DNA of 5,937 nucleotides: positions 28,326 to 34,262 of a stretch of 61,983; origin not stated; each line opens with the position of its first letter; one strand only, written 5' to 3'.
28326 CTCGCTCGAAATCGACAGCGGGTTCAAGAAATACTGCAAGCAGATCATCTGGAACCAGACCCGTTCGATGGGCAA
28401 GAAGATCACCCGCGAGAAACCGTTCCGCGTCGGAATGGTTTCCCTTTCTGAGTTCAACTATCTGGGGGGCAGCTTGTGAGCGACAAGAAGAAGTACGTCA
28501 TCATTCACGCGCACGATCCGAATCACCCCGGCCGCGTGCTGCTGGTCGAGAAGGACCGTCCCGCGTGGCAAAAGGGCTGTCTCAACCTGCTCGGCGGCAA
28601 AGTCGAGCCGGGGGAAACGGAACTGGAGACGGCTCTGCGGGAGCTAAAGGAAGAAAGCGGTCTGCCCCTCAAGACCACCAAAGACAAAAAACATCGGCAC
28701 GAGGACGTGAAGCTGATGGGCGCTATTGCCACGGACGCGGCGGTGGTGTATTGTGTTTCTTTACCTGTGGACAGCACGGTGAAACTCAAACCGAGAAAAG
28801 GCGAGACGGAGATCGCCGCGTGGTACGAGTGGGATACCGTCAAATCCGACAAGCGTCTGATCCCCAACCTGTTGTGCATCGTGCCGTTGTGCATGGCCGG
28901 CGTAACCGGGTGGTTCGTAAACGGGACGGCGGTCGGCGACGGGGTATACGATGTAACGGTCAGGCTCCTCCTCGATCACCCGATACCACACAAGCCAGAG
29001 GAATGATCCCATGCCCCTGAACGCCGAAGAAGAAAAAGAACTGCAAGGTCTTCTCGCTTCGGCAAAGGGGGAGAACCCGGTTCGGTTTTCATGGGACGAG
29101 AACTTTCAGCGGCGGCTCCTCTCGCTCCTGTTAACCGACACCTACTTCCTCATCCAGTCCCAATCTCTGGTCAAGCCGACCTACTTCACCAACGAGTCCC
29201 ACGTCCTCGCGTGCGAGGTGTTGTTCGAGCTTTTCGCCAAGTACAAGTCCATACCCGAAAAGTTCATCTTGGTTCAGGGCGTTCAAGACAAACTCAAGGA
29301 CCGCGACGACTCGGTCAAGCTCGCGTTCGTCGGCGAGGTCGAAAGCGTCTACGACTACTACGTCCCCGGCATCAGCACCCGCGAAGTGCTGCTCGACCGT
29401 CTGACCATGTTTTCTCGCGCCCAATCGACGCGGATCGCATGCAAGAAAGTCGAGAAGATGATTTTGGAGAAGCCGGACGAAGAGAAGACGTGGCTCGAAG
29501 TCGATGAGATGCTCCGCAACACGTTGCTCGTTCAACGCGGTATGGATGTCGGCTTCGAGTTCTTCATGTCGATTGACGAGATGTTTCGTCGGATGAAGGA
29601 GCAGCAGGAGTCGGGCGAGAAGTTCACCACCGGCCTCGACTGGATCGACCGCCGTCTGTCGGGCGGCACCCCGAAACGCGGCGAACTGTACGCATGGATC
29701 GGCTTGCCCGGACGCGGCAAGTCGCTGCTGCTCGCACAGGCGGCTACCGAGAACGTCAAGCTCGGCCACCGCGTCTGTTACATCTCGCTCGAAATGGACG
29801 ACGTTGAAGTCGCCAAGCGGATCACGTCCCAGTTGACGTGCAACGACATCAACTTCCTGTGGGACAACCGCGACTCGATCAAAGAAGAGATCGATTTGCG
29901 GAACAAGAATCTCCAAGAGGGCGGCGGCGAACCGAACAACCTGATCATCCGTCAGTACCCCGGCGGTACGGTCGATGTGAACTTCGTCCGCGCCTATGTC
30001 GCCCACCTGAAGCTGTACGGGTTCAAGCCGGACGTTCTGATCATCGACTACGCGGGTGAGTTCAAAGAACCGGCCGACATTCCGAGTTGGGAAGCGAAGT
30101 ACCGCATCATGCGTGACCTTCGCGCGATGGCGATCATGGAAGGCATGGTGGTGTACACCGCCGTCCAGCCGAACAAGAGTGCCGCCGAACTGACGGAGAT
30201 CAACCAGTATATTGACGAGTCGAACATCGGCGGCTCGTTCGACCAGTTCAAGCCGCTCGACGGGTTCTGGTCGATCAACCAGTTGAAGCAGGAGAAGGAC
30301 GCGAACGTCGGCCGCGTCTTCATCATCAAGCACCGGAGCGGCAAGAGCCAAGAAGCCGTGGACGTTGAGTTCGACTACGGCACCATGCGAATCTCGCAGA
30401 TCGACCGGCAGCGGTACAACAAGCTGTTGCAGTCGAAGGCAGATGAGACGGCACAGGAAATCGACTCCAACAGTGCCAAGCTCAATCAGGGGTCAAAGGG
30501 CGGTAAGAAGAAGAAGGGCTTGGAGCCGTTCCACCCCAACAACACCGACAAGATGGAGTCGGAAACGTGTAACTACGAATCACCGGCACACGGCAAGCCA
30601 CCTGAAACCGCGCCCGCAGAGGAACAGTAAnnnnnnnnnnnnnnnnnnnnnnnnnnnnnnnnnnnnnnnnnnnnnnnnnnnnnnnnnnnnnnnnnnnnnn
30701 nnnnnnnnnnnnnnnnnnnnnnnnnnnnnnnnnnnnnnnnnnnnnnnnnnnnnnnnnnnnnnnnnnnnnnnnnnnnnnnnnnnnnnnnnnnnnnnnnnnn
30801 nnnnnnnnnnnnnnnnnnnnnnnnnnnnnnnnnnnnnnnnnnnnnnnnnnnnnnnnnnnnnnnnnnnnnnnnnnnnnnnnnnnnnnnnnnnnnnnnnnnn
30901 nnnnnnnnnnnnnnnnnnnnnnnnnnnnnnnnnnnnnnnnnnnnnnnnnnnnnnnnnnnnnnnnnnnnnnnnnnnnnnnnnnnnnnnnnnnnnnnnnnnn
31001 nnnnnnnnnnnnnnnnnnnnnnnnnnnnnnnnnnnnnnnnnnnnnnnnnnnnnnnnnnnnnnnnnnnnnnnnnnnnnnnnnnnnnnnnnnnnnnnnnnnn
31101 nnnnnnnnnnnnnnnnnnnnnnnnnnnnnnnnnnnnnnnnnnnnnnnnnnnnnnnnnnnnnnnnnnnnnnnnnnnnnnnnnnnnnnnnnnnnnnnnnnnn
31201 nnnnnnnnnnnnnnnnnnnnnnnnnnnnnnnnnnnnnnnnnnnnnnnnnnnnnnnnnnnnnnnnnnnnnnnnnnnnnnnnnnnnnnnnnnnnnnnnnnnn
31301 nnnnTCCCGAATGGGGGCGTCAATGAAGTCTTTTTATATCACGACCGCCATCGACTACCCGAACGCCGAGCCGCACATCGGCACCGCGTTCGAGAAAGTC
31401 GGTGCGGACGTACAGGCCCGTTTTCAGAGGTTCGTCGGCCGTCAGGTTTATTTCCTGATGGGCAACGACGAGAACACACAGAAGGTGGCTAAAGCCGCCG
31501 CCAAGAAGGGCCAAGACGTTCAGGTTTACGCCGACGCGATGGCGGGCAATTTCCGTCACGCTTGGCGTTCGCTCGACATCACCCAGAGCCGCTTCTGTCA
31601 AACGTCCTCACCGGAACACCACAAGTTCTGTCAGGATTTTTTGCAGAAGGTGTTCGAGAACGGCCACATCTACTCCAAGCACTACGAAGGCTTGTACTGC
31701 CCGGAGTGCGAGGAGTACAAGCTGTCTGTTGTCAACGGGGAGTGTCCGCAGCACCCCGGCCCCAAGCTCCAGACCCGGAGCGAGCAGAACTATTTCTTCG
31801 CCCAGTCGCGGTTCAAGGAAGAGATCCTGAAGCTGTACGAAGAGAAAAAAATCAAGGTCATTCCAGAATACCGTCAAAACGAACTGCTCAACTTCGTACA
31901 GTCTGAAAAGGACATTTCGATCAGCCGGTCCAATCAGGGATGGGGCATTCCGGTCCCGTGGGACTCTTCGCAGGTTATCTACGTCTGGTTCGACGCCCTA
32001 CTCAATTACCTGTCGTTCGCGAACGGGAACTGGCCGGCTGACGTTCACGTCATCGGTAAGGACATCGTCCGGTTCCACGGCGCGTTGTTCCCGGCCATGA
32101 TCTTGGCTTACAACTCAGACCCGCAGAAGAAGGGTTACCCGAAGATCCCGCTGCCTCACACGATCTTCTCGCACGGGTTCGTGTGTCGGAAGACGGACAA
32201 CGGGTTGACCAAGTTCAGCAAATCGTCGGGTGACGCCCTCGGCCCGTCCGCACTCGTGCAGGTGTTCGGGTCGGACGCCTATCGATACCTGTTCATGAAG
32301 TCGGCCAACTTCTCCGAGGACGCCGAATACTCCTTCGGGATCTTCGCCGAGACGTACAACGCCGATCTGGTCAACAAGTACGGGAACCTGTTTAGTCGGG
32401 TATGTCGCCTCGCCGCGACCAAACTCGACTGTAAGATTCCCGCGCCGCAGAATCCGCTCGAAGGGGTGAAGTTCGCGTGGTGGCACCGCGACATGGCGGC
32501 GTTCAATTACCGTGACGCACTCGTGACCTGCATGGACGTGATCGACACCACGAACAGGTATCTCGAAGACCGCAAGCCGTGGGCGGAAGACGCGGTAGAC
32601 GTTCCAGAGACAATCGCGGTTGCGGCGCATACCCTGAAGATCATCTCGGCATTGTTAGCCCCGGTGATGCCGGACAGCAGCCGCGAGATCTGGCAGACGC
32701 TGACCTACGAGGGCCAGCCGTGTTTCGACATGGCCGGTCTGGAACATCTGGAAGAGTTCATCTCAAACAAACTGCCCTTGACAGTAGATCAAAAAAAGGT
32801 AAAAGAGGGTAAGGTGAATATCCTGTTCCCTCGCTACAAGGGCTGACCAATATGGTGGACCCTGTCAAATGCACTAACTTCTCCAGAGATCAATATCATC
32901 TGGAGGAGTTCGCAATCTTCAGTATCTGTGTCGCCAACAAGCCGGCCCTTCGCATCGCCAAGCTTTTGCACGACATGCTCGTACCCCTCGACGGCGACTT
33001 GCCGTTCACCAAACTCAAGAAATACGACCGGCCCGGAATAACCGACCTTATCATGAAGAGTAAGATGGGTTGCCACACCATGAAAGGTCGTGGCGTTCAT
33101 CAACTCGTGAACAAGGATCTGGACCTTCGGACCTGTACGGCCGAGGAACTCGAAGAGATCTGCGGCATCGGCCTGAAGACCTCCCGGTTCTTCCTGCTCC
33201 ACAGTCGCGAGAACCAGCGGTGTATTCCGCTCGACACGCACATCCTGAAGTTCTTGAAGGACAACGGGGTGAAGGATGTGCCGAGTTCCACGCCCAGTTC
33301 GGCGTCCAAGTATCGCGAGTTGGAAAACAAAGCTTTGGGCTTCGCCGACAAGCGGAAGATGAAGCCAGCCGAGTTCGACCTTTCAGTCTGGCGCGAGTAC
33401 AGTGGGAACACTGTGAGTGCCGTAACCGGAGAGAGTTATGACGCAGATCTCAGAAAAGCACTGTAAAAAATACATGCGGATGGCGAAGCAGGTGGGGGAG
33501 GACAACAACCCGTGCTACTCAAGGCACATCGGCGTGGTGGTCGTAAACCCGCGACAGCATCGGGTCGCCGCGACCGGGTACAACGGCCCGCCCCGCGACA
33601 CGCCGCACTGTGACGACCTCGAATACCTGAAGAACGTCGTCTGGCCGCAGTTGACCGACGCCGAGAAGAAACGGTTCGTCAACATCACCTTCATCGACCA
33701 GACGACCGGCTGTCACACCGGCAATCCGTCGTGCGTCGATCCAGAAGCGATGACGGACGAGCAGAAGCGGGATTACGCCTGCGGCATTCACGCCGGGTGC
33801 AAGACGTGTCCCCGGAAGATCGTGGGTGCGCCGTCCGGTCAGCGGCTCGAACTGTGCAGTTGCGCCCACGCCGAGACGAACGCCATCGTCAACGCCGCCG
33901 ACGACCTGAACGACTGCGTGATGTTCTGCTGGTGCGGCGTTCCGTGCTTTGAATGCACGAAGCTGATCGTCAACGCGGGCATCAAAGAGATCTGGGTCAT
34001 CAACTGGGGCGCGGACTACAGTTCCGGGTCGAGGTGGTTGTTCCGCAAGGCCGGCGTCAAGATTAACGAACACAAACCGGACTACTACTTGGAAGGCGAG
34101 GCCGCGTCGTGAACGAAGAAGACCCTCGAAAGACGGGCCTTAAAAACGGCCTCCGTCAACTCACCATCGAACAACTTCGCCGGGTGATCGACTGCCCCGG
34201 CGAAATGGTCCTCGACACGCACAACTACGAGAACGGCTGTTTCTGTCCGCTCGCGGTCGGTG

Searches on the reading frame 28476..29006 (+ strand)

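Call 53: search_protein_families(library=pfam, proteins=[window:28476-29006:+], max_evalue=0.001)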
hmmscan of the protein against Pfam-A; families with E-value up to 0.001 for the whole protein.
window:28476-29006:+ (176 aa): 1 family
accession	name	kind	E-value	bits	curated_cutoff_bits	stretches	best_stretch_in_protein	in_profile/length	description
PF00293.34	NUDIX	-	8.8e-13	48.9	21.1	1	16-122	14-118/134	NUDIX domain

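Call 91: search_protein_families(library=phrogs, proteins=[window:28476-29006:+], max_evalue=0.01)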
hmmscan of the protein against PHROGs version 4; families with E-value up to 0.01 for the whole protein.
window:28476-29006:+ (176 aa): 4 families
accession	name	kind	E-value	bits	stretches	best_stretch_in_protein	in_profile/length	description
phrog_1198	-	other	1.1e-12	49.2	1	12-124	46-152/253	MutT/NUDIX hydrolase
phrog_10313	-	other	3.8e-07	31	1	19-143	26-144/159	nudix hydrolase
phrog_1185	-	other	7.4e-07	29.9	1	40-100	185-241/301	nudix hydrolase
phrog_19657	-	other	0.0083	17.1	1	36-63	61-88/176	nudix hydrolase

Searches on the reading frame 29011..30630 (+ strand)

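Call 10: search_protein_families(library=pfam, proteins=[window:29011-30630:+], max_evalue=0.001)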
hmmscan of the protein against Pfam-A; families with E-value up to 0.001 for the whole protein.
window:29011-30630:+ (539 aa): 4 families
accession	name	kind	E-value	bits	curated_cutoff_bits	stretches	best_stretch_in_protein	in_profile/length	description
PF03796.21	DnaB_C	-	8.9e-08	32.2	27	1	206-460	3-252/255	DnaB-like helicase C terminal domain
PF06745.19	ATPase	-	8e-05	22.6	26.6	1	206-272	2-68/231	KaiC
PF20307.4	divDNAB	-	0.00085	18.5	26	0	185-245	37-98/356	Divergent DnaB-like ATPase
PF13481.12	AAA_25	-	0.00096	19.3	27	0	218-387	27-190/195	AAA domain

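Call 11: search_protein_families(library=phrogs, proteins=[window:29011-30630:+], max_evalue=0.001)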
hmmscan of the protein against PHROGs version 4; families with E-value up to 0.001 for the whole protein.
window:29011-30630:+ (539 aa): 4 families
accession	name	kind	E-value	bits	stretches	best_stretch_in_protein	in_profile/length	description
phrog_19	-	DNA, RNA and nucleotide metabolism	3.1e-54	185.9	1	22-514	153-611/621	DnaB-like replicative helicase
phrog_239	-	DNA, RNA and nucleotide metabolism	5.9e-21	76.1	1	189-515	324-648/801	DNA primase/helicase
phrog_243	-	DNA, RNA and nucleotide metabolism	7.6e-13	49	1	197-467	10-271/273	DnaB-like replicative helicase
phrog_5482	-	unknown function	6.3e-06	26.2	1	223-281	50-110/341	-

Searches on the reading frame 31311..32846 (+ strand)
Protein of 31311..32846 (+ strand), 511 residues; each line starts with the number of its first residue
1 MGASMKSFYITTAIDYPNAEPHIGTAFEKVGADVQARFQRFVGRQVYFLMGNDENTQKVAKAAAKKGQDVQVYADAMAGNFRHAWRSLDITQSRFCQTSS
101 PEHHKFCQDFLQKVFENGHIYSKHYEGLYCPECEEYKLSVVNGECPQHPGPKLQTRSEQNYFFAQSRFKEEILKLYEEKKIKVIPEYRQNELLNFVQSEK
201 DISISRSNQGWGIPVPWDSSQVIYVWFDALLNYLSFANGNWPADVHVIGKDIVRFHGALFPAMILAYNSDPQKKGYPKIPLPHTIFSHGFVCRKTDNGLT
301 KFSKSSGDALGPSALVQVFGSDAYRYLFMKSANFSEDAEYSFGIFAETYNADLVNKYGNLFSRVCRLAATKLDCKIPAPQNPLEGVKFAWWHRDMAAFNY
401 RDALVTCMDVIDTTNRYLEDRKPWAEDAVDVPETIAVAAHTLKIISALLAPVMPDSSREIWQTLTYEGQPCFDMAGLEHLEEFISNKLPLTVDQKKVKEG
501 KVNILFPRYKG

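Call 10: search_protein_families(library=pfam, proteins=[window:31311-32846:+], max_evalue=0.001)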
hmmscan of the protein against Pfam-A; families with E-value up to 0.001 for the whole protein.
window:31311-32846:+ (511 aa): 5 families
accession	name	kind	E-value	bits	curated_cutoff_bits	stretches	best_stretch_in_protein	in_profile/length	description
PF09334.17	tRNA-synt_1g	-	2.8e-77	260.5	20.1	2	154-364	177-390/391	tRNA synthetases class I (M)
PF00133.28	tRNA-synt_1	-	9.1e-18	64.6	22.7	2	6-216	23-244/414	tRNA synthetases class I (I, L, M and V)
PF08264.19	Anticodon_1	-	3.8e-09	37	25.1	1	393-469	17-89/148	Anticodon-binding domain of tRNA ligase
PF01406.26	tRNA-synt_1e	-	1.1e-06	28.7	27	1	20-127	22-128/301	tRNA synthetases class I (C) catalytic domain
PF19303.5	Anticodon_3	-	0.00027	21.2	23.5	1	391-467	25-104/152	Anticodon binding domain of methionyl tRNA ligase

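Call 11: search_protein_families(library=phrogs, proteins=[window:31311-32846:+], max_evalue=0.001)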
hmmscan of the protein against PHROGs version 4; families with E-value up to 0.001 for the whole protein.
window:31311-32846:+ (511 aa): 4 families
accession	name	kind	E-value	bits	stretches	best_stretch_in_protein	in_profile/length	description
phrog_8598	-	unknown function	5e-29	102.4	2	159-454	192-500/680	-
phrog_12710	-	unknown function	1.8e-20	73.6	2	241-468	511-738/903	-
phrog_27951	-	unknown function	5.7e-14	53.3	1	5-151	8-155/311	-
phrog_24194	-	unknown function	2.3e-07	31.1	1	282-454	11-190/370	-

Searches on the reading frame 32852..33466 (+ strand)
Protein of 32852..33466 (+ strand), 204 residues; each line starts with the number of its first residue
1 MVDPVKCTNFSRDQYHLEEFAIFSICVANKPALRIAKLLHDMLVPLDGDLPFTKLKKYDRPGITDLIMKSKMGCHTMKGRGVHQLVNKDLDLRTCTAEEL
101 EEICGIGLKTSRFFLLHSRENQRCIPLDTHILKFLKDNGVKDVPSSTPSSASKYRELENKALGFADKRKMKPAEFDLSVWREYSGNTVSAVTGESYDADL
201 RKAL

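Call 53: search_protein_families(library=pfam, proteins=[window:32852-33466:+], max_evalue=0.001)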
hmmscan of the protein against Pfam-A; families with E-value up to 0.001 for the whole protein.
window:32852-33466:+ (204 aa): 1 family
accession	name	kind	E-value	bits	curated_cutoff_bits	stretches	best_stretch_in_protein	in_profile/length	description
PF22175.2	Ogg-HhH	-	8e-05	22.7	27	1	99-167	104-170/173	8-oxoguanine DNA glycosylase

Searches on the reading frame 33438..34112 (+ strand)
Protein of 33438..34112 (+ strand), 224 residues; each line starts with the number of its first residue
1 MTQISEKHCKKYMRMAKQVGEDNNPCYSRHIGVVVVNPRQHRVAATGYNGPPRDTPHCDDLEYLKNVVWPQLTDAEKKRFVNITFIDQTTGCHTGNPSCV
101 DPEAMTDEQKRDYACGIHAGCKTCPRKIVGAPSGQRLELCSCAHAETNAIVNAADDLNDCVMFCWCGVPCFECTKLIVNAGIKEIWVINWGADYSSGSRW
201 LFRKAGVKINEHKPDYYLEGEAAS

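Call 53: search_protein_families(library=pfam, proteins=[window:33438-34112:+], max_evalue=0.001)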
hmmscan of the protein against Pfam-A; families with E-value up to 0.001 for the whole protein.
window:33438-34112:+ (224 aa): 2 families
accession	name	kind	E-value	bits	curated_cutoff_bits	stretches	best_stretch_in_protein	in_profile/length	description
PF00383.29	dCMP_cyt_deam_1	-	2.6e-14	53.4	25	1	10-187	5-100/102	Cytidine and deoxycytidylate deaminase zinc-binding region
PF14437.12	MafB19-deam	-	4.1e-07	30.4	27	1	10-186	4-98/142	MafB19-like deaminase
